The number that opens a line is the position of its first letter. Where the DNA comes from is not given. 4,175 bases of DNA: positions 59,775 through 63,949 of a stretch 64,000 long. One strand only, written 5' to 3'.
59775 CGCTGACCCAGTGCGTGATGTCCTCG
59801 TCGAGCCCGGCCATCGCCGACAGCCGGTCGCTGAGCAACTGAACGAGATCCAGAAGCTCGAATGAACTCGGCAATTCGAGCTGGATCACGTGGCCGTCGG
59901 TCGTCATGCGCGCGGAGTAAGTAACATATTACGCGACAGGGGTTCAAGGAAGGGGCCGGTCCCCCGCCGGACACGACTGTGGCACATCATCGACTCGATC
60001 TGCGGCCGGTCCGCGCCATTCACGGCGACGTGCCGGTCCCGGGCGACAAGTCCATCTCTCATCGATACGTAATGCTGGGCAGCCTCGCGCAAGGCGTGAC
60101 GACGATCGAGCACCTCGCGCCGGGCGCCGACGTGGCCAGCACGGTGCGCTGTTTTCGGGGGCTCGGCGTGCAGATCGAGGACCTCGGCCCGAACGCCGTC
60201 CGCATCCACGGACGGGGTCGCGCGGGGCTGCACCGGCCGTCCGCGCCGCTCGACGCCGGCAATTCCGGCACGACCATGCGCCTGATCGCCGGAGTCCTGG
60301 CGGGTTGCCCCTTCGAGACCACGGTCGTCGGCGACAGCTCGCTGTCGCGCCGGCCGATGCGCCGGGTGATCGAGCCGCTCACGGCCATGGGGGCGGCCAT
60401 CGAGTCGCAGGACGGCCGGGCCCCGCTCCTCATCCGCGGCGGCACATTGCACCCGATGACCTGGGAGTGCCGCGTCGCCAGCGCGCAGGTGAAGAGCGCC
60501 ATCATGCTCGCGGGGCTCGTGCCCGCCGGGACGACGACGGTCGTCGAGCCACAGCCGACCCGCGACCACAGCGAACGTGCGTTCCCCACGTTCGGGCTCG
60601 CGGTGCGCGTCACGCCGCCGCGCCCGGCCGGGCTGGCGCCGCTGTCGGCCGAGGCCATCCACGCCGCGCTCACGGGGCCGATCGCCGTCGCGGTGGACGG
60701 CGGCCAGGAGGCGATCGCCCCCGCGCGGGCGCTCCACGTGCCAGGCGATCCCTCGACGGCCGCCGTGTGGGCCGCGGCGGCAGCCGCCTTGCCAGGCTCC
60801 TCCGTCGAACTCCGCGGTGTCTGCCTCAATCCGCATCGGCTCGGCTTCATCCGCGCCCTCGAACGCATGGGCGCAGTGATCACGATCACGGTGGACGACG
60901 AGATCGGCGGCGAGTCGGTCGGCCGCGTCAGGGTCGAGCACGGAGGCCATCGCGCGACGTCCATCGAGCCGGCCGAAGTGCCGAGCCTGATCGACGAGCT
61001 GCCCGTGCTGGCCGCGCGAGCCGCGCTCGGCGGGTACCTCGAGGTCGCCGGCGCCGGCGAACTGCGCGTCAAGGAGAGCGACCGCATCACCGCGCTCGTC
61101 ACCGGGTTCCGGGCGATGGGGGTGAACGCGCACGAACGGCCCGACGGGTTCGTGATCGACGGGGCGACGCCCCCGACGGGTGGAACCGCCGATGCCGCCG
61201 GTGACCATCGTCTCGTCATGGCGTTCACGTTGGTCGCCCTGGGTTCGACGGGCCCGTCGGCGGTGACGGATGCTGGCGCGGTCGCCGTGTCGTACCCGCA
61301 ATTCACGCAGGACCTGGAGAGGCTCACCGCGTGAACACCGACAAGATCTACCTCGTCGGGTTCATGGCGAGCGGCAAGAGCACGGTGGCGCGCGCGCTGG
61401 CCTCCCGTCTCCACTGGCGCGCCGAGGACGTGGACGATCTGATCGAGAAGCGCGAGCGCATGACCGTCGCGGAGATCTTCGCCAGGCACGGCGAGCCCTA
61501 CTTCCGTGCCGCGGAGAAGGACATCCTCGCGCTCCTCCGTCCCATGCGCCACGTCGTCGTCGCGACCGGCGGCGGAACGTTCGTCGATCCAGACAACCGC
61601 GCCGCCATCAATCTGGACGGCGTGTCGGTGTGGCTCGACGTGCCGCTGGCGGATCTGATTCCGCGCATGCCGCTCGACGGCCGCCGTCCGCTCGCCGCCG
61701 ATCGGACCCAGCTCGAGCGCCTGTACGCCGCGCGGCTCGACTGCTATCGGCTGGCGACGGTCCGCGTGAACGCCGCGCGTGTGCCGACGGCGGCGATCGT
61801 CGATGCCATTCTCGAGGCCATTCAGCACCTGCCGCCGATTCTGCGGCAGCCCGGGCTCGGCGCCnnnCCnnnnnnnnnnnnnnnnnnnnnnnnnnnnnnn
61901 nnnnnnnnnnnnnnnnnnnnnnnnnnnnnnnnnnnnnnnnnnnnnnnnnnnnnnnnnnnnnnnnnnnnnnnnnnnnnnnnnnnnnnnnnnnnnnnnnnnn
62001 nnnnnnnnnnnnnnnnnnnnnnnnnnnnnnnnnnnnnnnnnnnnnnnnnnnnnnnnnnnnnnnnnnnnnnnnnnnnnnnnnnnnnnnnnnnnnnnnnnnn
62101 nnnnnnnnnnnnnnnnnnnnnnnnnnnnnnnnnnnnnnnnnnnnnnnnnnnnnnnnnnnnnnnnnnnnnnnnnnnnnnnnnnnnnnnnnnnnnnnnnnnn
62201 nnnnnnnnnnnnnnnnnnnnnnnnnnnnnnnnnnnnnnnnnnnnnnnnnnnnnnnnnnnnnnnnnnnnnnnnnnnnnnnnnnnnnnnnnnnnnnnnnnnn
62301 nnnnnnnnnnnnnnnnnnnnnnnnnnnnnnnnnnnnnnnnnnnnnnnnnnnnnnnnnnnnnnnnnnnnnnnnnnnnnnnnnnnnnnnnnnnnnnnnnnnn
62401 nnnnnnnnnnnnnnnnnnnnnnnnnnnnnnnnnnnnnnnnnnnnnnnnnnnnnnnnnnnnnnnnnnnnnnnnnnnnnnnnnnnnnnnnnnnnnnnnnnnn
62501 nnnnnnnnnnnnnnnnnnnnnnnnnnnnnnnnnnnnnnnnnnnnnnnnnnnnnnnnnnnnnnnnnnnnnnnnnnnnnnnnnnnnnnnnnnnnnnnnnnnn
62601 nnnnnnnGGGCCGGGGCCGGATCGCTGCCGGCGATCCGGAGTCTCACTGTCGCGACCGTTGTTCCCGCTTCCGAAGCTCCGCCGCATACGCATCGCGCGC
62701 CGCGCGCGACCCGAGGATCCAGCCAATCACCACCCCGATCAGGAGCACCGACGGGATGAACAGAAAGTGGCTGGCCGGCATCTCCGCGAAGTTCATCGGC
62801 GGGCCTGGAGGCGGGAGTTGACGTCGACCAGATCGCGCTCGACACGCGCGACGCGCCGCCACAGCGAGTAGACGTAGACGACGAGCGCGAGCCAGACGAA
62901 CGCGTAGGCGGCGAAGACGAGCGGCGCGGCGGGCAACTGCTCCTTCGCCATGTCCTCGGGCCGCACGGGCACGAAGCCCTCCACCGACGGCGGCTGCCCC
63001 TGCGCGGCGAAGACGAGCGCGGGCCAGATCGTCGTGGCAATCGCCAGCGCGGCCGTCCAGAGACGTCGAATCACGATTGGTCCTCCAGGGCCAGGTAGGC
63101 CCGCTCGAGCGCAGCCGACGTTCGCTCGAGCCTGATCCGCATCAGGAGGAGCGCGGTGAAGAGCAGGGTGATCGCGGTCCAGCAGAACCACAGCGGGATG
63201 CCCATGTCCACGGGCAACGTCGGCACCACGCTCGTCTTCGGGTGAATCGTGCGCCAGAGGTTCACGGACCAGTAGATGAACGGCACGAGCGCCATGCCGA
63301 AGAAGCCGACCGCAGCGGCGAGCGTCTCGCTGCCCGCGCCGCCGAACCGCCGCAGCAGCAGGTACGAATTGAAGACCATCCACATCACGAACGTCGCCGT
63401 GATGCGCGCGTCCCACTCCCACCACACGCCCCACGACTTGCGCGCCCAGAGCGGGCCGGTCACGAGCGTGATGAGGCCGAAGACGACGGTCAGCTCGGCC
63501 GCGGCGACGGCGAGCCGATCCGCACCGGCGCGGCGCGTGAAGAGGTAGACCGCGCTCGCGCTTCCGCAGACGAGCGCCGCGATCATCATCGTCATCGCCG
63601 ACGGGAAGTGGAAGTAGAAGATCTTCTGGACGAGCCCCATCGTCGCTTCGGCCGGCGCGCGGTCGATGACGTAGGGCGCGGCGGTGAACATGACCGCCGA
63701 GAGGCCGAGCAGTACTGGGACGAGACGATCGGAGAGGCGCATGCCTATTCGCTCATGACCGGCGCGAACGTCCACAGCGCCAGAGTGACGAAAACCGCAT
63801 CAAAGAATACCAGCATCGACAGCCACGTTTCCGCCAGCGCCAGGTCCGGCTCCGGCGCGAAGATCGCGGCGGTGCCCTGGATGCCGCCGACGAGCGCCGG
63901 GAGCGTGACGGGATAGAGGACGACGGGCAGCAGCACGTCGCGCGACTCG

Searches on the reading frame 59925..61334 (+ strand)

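Call 52: search_protein_families(library=pfam, proteins=[window:59925-61334:+], max_evalue=0.001)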
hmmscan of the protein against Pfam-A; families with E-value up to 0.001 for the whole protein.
window:59925-61334:+ (469 aa): 1 family
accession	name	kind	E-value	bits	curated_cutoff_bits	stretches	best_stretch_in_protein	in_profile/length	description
PF00275.25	EPSP_synthase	-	4.2e-91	306.2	22.8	2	28-229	3-210/417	EPSP synthase (3-phosphoshikimate 1-carboxyvinyltransferase)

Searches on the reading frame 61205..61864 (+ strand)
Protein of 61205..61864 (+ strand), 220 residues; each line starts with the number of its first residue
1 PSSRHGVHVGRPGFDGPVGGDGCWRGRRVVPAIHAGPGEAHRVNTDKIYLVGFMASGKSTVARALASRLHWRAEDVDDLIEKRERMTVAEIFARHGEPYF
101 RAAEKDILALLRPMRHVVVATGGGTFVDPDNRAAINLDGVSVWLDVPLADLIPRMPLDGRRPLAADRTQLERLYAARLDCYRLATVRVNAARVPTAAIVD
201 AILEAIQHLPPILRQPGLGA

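Call 76: search_protein_families(library=pfam, proteins=[window:61205-61864:+], max_evalue=0.001)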
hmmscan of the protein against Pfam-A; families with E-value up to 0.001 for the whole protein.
window:61205-61864:+ (220 aa): 2 families
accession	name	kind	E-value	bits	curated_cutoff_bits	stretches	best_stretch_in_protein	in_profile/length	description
PF01202.28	SKI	-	5.4e-37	127.8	22.1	1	54-206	1-158/159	Shikimate kinase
PF13238.12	AAA_18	-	0.00013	22.9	29.4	1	48-158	1-111/128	AAA domain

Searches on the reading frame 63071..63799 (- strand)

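Call 52: search_protein_families(library=pfam, proteins=[window:63071-63799:-], max_evalue=0.001)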
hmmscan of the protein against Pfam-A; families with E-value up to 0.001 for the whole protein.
window:63071-63799:- (242 aa): 1 family
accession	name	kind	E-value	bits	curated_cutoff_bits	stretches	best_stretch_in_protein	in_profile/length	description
PF01578.25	Cytochrom_C_asm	-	3.6e-24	86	29.9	1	19-186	30-212/212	Cytochrome C assembly protein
